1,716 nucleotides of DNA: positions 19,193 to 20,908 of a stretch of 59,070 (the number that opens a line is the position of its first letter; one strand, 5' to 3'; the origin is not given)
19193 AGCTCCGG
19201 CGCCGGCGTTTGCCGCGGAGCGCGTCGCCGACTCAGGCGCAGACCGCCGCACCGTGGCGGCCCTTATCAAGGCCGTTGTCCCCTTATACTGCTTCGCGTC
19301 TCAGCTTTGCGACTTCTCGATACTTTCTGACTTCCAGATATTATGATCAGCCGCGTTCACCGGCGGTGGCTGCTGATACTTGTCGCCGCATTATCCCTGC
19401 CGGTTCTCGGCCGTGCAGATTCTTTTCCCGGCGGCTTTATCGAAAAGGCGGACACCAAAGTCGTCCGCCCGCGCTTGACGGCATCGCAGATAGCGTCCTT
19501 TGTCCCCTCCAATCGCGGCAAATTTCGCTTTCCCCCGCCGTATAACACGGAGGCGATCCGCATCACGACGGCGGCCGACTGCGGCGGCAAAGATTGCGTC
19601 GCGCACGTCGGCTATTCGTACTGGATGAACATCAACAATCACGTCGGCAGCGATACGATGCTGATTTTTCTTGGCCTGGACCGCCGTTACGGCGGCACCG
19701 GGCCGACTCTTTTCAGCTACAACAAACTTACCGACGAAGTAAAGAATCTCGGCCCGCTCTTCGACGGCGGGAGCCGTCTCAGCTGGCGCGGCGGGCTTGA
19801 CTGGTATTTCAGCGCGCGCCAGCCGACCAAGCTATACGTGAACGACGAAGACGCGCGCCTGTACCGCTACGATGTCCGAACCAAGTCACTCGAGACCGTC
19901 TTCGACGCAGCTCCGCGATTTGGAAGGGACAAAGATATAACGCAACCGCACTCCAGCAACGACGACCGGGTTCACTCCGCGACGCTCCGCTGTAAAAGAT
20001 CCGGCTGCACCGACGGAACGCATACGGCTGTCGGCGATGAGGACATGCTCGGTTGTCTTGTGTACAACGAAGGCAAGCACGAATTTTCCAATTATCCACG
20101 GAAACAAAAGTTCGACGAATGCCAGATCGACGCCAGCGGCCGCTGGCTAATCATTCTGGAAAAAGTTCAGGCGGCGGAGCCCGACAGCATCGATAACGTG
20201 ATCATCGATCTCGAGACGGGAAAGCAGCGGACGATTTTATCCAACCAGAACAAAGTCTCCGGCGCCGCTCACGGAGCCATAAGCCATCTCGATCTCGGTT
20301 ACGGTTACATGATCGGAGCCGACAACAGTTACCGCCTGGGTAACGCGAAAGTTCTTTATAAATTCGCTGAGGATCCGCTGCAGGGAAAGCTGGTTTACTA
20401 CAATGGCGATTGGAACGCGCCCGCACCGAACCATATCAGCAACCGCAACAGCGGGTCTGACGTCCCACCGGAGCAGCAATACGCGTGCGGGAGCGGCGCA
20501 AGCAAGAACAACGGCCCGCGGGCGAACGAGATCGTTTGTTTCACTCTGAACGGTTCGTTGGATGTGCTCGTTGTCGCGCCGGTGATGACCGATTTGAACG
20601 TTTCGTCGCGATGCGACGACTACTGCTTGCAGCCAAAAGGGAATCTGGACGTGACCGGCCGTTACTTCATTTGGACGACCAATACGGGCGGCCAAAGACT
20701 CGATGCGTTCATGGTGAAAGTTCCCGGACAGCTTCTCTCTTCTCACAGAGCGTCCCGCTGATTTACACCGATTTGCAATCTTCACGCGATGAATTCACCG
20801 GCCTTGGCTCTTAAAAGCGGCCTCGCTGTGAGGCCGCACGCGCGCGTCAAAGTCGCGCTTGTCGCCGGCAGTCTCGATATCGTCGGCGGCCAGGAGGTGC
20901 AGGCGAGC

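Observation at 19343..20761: Uncharacterised secreted ~440-aa module present twice in the locus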

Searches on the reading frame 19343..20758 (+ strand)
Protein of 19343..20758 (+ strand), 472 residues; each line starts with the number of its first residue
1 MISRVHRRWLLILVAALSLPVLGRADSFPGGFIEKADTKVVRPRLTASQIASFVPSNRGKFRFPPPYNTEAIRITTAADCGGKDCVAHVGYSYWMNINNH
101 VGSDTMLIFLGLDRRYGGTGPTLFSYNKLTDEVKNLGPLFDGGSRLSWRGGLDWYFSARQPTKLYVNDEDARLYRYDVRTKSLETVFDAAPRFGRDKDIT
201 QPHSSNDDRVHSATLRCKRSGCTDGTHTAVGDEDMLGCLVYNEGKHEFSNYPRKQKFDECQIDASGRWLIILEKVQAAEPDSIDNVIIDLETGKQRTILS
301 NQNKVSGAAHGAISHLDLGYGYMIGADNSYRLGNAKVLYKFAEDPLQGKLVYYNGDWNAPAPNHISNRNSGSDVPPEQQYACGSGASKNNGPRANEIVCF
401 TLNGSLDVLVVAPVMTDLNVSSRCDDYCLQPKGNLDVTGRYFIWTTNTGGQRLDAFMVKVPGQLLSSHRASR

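Call 4: search_protein_families(library=pfam, proteins=[window:19343-20758:+], max_evalue=1)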
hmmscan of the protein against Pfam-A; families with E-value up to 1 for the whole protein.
window:19343-20758:+ (472 aa): 2 families
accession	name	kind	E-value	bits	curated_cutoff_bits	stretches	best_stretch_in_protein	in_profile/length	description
PF17164.10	DUF5122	-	0.0027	18.4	27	1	386-407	11-33/36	Domain of unknown function (DUF5122) beta-propeller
PF25815.1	CTHRC1_C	-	0.095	13.4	27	1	259-335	48-125/137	CTHRC1, C-terminal domain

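Call 8: search_protein_families(library=ncbifam, proteins=[window:19343-20758:+], max_evalue=0.01)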
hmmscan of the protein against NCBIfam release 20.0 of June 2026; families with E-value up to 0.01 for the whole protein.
window:19343-20758:+ (472 aa): 0 families

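Call 10: find_homologous_proteins(query=window:19343-20758:+, max_evalue=0.001)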
Query window:19343-20758:+ (472 aa): 1625 proteins with E <= 0.001 among 7105 candidates; the best 120 are listed.
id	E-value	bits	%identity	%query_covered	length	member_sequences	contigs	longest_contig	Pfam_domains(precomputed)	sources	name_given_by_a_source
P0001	0.0e+0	1111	100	100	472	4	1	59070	-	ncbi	ncbi:MAG TPA: hypothetical protein VGH16_06550 [Candidatus Binatia bacterium]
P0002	1.3e-279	946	84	99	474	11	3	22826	-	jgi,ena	jgi:hypothetical protein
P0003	5.2e-218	743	67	97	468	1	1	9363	-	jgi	jgi:hypothetical protein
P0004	2.1e-213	728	66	98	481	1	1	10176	-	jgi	jgi:hypothetical protein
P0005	4.0e-205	700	63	98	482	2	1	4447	-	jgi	jgi:hypothetical protein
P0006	4.9e-203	693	64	97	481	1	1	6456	-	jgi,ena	-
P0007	1.9e-199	681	62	98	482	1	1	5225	-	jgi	jgi:hypothetical protein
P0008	5.7e-197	673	64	93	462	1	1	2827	-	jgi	jgi:hypothetical protein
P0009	1.5e-185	636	61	96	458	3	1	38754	-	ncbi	-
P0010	8.3e-184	630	60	99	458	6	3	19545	-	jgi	jgi:hypothetical protein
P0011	6.4e-181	620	60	95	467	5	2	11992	-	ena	-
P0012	7.7e-179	614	58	99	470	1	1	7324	-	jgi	jgi:hypothetical protein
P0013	1.3e-177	609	60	95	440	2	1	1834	-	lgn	-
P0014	2.1e-177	609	57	97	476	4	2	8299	-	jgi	jgi:hypothetical protein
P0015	2.0e-175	602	58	95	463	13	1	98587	-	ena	-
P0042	2.4e-145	503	53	97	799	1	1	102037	PF17957.8,PF19077.7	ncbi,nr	ncbi:MAG: Ig-like domain-containing protein [Candidatus Rokubacteria bacterium]|nr:Ig-like domain-co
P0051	4.2e-144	499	56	93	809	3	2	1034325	PF13385.14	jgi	jgi:hypothetical protein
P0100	1.0e-138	481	52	93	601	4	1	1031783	-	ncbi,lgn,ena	-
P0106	2.8e-138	480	52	96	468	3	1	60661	-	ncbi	-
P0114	1.1e-137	478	52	93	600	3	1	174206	-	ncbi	ncbi:MAG: hypothetical protein ACJ76Y_04905 [Thermoanaerobaculia bacterium]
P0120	2.7e-137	477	52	98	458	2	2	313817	-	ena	-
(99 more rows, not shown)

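Call 11: search_solved_structures(query=window:19343-20758:+, max_evalue=10)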
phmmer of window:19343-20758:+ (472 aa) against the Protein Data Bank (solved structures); distinct sequences matched with E-value up to 10: 1.
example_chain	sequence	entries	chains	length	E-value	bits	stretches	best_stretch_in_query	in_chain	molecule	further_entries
5fd3_A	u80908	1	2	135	1.5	10.6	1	177-225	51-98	Protein lin-54 homolog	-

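Call 16: find_encoding_contigs(protein=P0015, flank=10000, max_places=2)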
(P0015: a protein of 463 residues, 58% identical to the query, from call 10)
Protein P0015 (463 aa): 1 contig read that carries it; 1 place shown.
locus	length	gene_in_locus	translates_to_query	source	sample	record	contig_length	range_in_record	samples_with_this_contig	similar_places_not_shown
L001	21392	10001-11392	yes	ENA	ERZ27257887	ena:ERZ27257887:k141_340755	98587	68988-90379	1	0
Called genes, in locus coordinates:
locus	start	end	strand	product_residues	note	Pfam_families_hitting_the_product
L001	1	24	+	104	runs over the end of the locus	PF00550:PP-binding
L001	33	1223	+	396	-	PF13527:Acetyltransf_9 (weak)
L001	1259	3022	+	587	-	PF02543:Carbam_trans_N, PF16861:Carbam_trans_C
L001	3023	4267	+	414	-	PF13480:Acetyltransf_6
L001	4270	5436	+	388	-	PF13480:Acetyltransf_6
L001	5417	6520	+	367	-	PF01522:Polysacc_deac_1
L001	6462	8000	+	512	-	PF01943:Polysacc_synt, PF13440:Polysacc_synt_3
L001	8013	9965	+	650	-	PF13522:GATase_6, PF13537:GATase_7, PF00733:Asn_synthase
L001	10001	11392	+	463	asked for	-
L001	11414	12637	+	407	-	PF13439:Glyco_transf_4, PF20706:GT4-conflict (weak), PF00534:Glycos_transf_1, PF13692:Glyco_trans_1_4, PF13524:Glyco_trans_1_2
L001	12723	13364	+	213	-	PF01209:Ubie_methyltran (weak), PF05175:MTS, PF06325:PrmA, PF13489:Methyltransf_23, PF13847:Methyltransf_31, PF08241:Methyltransf_11, PF08242:Methyltransf_12, PF13649:Methyltransf_25, +2 more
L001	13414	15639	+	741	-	PF16889:Hepar_II_III_N, PF07940:Hepar_II_III_C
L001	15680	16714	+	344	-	PF00535:Glycos_transf_2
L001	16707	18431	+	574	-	-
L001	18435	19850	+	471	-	PF03062:MBOAT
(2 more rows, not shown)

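Call 17: find_encoding_contigs(protein=P0120, flank=10000, max_places=2)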
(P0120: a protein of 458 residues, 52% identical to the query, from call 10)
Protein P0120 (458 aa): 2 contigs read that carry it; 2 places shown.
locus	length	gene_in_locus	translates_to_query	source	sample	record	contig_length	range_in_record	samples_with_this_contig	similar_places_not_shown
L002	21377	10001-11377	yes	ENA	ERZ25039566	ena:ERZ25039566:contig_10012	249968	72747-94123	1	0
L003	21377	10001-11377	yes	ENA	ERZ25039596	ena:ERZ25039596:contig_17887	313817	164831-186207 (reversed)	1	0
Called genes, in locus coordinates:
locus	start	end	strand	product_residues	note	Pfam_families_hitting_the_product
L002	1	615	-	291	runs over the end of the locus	-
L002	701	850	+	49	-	PF25975:CzcB_C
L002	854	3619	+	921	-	PF00873:ACR_tran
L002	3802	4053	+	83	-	PF00873:ACR_tran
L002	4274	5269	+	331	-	PF13489:Methyltransf_23 (faint), PF13649:Methyltransf_25 (faint), PF08241:Methyltransf_11 (weak)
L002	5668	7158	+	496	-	PF20254:DMFA2_C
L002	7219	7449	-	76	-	-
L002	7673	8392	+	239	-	PF00072:Response_reg, PF00196:GerE, PF08281:Sigma70_r4_2 (weak), PF13384:HTH_23 (weak)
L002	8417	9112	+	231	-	PF00072:Response_reg, PF00486:Trans_reg_C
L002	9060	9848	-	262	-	PF25084:LbH_EIF2B (faint), PF00132:Hexapep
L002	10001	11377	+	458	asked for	-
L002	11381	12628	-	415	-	PF13641:Glyco_tranf_2_3, PF00535:Glycos_transf_2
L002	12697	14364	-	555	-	-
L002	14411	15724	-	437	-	PF03721:UDPG_MGDP_dh_N, PF00984:UDPG_MGDP_dh, PF03720:UDPG_MGDP_dh_C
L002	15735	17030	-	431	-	PF13439:Glyco_transf_4, PF13579:Glyco_trans_4_4 (weak), PF13692:Glyco_trans_1_4, PF00534:Glycos_transf_1, PF13524:Glyco_trans_1_2 (weak)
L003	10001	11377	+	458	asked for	-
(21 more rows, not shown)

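Call 18: find_encoding_contigs(protein=P0100, flank=10000, max_places=2)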
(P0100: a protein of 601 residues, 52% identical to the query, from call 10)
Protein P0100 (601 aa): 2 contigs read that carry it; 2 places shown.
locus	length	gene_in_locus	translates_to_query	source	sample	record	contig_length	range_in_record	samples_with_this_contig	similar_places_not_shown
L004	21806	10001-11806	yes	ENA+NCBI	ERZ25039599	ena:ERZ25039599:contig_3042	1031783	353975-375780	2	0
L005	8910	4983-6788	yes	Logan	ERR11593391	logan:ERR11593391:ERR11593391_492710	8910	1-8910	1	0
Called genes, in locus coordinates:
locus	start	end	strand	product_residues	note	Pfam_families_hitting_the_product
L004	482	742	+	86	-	PF00873:ACR_tran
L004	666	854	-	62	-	-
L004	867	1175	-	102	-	-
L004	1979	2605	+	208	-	PF00873:ACR_tran (weak)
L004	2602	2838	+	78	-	PF00873:ACR_tran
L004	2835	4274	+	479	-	PF02321:OEP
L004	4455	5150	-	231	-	-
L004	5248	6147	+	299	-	-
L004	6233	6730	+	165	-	PF00583:Acetyltransf_1, PF13673:Acetyltransf_10 (weak), PF13508:Acetyltransf_7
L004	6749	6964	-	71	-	-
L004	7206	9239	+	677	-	PF01145:Band_7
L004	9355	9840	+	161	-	PF06271:RDD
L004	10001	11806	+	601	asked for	-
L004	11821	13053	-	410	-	PF05977:MFS_3, PF07690:MFS_1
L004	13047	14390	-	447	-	PF01532:Glyco_hydro_47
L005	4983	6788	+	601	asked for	-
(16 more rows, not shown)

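Call 19: predict_structure(alignment_id=A1)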
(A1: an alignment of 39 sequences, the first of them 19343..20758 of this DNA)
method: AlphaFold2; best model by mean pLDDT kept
length: 472 residues; sequences in the alignment: 39
mean_pLDDT: 90.3   pTM: 0.89
mean pLDDT of the five models: 90.3, 89.3, 89.0, 88.7, 87.6
residues with pLDDT >= 90: 336; 70-90: 109; 50-70: 22; < 50: 5
segments of 3 or more residues with pLDDT < 50: 469-472
pLDDT, mean of each block of 10 residues (from residue 1): 66 67 70 93 92 95 97 95 88 87 96 93 97 97 92 93 94 97 97 95 96 96 91 95 97 92 97 78 91 93 82 93 93 93 93 85 89 95 90 91 96 92 81 93 92 94 74 32
secondary structure, 60 per line:
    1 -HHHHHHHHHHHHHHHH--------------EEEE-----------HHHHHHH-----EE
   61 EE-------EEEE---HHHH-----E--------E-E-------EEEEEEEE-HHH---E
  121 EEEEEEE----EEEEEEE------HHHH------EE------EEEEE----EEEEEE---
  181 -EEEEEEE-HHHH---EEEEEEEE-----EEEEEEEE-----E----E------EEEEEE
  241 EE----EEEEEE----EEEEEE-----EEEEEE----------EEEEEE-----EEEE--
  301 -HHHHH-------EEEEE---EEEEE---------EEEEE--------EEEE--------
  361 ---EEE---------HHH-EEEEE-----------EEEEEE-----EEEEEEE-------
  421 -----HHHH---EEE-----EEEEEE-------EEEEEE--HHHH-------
elements in order: H2-17 E32-35 H47-53 E59-62 E70-73 H77-80 E105-112 E120-127 E132-138 H145-148 E163-167 E172-177 E182-188 H190-193 E197-204 E210-217 E235-242 E247-252 E257-262 E268-273 E284-289 E295-298 H302-306 E314-318 E322-326 E336-340 E349-352 E364-366 E380-384 E396-401 E407-413 H426-429 E433-435 E441-446 E454-459 H462-465

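Call 21: fold_search(model_id=the predicted structure, library=pdb)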
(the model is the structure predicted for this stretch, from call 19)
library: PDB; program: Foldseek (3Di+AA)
matches with E <= 10: 953; with E <= 0.001: 638
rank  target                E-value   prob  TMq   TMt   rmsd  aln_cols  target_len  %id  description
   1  3c5m_A                1.0e-12  1.00  0.58  0.71   8.2       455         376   11  Crystal structure of oligogalacturonate lyase (VPA0088) from Vibrio parahaemolyticus. Northeast Structural Genomics Co (released 2008-02-26)
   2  3c5m_B                1.1e-12  1.00  0.58  0.70   8.2       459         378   11  Crystal structure of oligogalacturonate lyase (VPA0088) from Vibrio parahaemolyticus. Northeast Structural Genomics Co (released 2008-02-26)
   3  3pe7                  1.4e-12  1.00  0.57  0.69   5.3       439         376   12  Oligogalacturonate lyase in complex with manganese (released 2010-11-03)
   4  5yp4_D                1.1e-09  1.00  0.42  0.30  11.2       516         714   11  Crystal structure of dipeptidyl peptidase IV (DPP IV) with Lys-Pro from Pseudoxanthomonas mexicana WO24 (released 2018-02-21)
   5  6pnv                  1.6e-08  1.00  0.33  0.37   5.8       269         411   12  1.42 Angstrom Resolution Crystal Structure of Translocation Protein TolB from Salmonella enterica (released 2019-07-17)
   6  2w8b_A                2.0e-08  1.00  0.34  0.38  12.2       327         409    9  Crystal structure of processed TolB in complex with Pal (released 2009-02-17)
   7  8bbg_A                2.4e-08  1.00  0.40  0.17   8.7       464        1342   12  Structure of the IFT-A complex; anterograde IFT-A train model (released 2022-12-21)
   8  3vgz_A                3.9e-08  1.00  0.42  0.57   7.3       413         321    9  Crystal structure of E. coli YncE (released 2011-11-16)
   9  2ivz_C                4.6e-08  1.00  0.34  0.39  10.9       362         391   12  Structure of TolB in complex with a peptide of the colicin E9 T- domain (released 2006-08-16)
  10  2eep                  5.7e-08  1.00  0.40  0.30  10.4       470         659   11  Prolyl Tripeptidyl Aminopeptidase Complexed with an Inhibitor (released 2008-02-19)
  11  2hqs_B                6.3e-08  1.00  0.31  0.35  11.8       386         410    8  Crystal structure of TolB/Pal complex (released 2007-04-03)
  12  1xip                  7.4e-08  1.00  0.40  0.49  10.0       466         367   10  Crystal Structure of the N-terminal Domain of Nup159 (released 2004-12-14)
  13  7y61_L                7.8e-08  1.00  0.39  0.52   8.5       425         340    8  Cryo-EM structure of the two CAF1LCs bound right-handed Di-tetrasome (released 2023-08-16)
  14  1c5k                  9.2e-08  1.00  0.31  0.36  12.4       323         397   10  THE STRUCTURE OF TOLB, AN ESSENTIAL COMPONENT OF THE TOL-DEPENDENT TRANSLOCATION SYSTEM AND ITS INTERACTIONS WITH THE TR (released 2000-12-06)
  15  3zwl_D                9.7e-08  1.00  0.44  0.56   7.6       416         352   11  Structure of eukaryotic translation initiation factor eIF3i complex with eIF3b C-terminus (655-700) (released 2011-10-05)
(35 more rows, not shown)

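Call 22: find_encoding_contigs(protein=P0051, flank=10000, max_places=1)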
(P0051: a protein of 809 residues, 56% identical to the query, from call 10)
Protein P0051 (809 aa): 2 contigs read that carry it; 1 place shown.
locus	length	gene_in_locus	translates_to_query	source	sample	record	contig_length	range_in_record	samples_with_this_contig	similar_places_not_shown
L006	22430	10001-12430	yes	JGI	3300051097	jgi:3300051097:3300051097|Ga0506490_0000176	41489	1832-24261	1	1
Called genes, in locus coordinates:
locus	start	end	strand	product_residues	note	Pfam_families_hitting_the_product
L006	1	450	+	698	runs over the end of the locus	PF00989:PAS (weak), PF08448:PAS_4, PF12860:PAS_7 (faint), PF13426:PAS_9 (weak), PF00989:PAS, PF13426:PAS_9, PF00990:GGDEF, PF00563:EAL, +3 more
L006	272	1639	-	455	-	PF13581:HATPase_c_2 (faint), PF00989:PAS (weak), PF08448:PAS_4, PF07730:HisKA_3 (weak), PF02518:HATPase_c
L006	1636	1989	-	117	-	PF07689:KaiB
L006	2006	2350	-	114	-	PF07689:KaiB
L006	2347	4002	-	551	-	PF03796:DnaB_C (faint), PF06745:ATPase, PF13481:AAA_25 (weak), PF23442:DUF7125 (faint), PF00004:AAA (faint), PF05729:NACHT (faint), PF06745:ATPase, PF13481:AAA_25, +2 more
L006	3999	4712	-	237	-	-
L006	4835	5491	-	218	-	PF00081:Sod_Fe_N, PF02777:Sod_Fe_C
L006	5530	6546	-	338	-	PF02388:FemAB (faint), PF13480:Acetyltransf_6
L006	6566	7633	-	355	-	PF02563:Poly_export, PF10531:SLBB, PF22461:SLBB_2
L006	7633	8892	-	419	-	PF10082:BBP2_2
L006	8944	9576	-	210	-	PF00072:Response_reg, PF08281:Sigma70_r4_2, PF00196:GerE, PF13384:HTH_23 (weak)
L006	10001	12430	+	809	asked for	PF13385:Laminin_G_3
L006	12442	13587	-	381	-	PF00535:Glycos_transf_2, PF13641:Glyco_tranf_2_3, PF13632:Glyco_trans_2_3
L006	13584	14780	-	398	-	PF13692:Glyco_trans_1_4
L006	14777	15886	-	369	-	PF14870:PSII_BNR (faint), PF02012:BNR (faint), PF15902:Sortilin-Vps10 (weak), PF25852:DUF6242_C (faint), PF15902:Sortilin-Vps10 (weak)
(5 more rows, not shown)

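Call 23: find_encoding_contigs(protein=P0042, flank=10000, max_places=1)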
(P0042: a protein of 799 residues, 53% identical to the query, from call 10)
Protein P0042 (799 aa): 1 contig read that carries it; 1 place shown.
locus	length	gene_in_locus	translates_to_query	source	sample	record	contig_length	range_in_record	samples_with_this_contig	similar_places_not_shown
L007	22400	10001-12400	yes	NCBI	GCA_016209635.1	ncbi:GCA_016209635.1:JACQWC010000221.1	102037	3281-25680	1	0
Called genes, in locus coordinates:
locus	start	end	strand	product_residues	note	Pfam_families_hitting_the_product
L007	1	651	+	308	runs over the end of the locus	PF02653:BPD_transp_2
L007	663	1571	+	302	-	-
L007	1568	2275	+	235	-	PF00106:adh_short, PF08659:KR (faint), PF13460:NAD_binding_10 (weak), PF13561:adh_short_C2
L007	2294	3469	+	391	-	PF01321:Creatinase_N, PF00557:Peptidase_M24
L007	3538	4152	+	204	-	PF04542:Sigma70_r2, PF22233:PhyR_sigma-like (faint), PF08281:Sigma70_r4_2, PF00196:GerE (weak), PF04545:Sigma70_r4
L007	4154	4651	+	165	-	PF13490:zf-HC2 (weak)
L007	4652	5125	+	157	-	-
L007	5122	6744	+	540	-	PF08811:DUF1800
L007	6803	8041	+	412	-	PF07394:DUF1501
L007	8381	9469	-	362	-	-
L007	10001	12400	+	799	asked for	PF19077:Big_13 (faint), PF17957:Big_7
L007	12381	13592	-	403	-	PF00535:Glycos_transf_2, PF13641:Glyco_tranf_2_3, PF13704:Glyco_tranf_2_4 (weak), PF13632:Glyco_trans_2_3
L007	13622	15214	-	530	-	-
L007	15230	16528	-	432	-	PF03721:UDPG_MGDP_dh_N, PF03807:F420_oxidored (faint), PF00984:UDPG_MGDP_dh, PF03720:UDPG_MGDP_dh_C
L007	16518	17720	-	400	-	PF13439:Glyco_transf_4, PF00534:Glycos_transf_1 (weak), PF13692:Glyco_trans_1_4, PF13524:Glyco_trans_1_2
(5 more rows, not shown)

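Call 24: search_solved_structures(query=A1, max_evalue=10, show_alignments=3)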
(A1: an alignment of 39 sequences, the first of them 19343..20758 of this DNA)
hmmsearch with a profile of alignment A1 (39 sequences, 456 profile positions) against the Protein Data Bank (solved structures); distinct sequences matched with E-value up to 10: 0.

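Call 25: search_protein_families(library=pfam, alignment_id=A1, max_evalue=10)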
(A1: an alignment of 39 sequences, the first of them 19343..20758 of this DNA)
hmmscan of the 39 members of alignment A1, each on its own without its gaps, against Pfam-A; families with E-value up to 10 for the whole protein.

A. member 1, window:19343-20758:+ (472 aa): 2 families
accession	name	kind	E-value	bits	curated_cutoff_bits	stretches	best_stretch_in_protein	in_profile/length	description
PF17164.10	DUF5122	-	0.0027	18.4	27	1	386-407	11-33/36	Domain of unknown function (DUF5122) beta-propeller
PF25815.1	CTHRC1_C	-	0.095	13.4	27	1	259-335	48-125/137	CTHRC1, C-terminal domain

B. families by the number of members that match (of 39 scanned): 7 families
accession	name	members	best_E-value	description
PF17164.10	DUF5122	3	0.0027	Domain of unknown function (DUF5122) beta-propeller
PF25815.1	CTHRC1_C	2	0.0093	CTHRC1, C-terminal domain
PF13415.12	Kelch_3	2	0.15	Galactose oxidase, central domain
PF08649.15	DASH_Dad1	1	0.13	DASH complex subunit Dad1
PF25137.1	ADH_Fe_C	1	0.17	Fe-containing alcohol dehydrogenase family, C-terminal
PF13962.11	PGG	1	0.23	Domain of unknown function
PF23810.1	DUF7182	1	0.32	Family of unknown function (DUF7182)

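Call 26: search_protein_representatives(alignment_id=A1)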
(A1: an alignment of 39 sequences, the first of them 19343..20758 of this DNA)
Query: 39 sequences, 456 profile positions. Proteins with E-value up to 0.001 (for the whole library): 1103; up to 1e-10: 874; up to 1e-30: 412. The best 150 are listed.
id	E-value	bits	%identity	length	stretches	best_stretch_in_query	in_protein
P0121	3.3e-292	985.3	-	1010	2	13-450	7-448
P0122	8.7e-212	720.2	-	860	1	24-451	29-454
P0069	7.0e-210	713.9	-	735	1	22-453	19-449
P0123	1.3e-207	706.4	-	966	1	35-448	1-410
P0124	1.2e-204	696.7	-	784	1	8-448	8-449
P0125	1.0e-203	693.6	-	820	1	11-449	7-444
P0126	2.9e-203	692.1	-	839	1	8-450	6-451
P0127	3.2e-203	692.0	-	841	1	10-451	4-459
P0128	5.9e-201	684.5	-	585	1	16-446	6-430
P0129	4.1e-200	681.7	-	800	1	9-447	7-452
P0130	4.4e-199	678.3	-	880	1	27-451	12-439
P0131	9.5e-197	670.6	-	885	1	11-452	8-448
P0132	6.3e-196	667.9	-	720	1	13-452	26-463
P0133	2.0e-195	666.3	-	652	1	9-447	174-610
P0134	2.4e-195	666.1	-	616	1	14-448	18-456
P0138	9.0e-193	657.5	-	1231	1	9-451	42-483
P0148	4.5e-187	638.8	-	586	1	29-445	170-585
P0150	2.3e-185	633.1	-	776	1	23-444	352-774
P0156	6.0e-178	608.7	-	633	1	29-441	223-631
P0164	1.8e-168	577.4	-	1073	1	23-448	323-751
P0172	4.3e-156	536.6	-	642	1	30-442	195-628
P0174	1.3e-153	528.5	-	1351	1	13-448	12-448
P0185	8.0e-145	499.5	-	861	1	28-449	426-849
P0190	1.9e-140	485.1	-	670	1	24-447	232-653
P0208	4.2e-123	427.9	-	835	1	15-446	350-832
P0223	9.9e-112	390.4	-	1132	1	24-446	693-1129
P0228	4.4e-110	385.0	-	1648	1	179-451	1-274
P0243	4.4e-99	348.7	-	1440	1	11-447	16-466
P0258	5.7e-87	308.8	-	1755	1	40-447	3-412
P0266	3.1e-83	296.5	-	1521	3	45-288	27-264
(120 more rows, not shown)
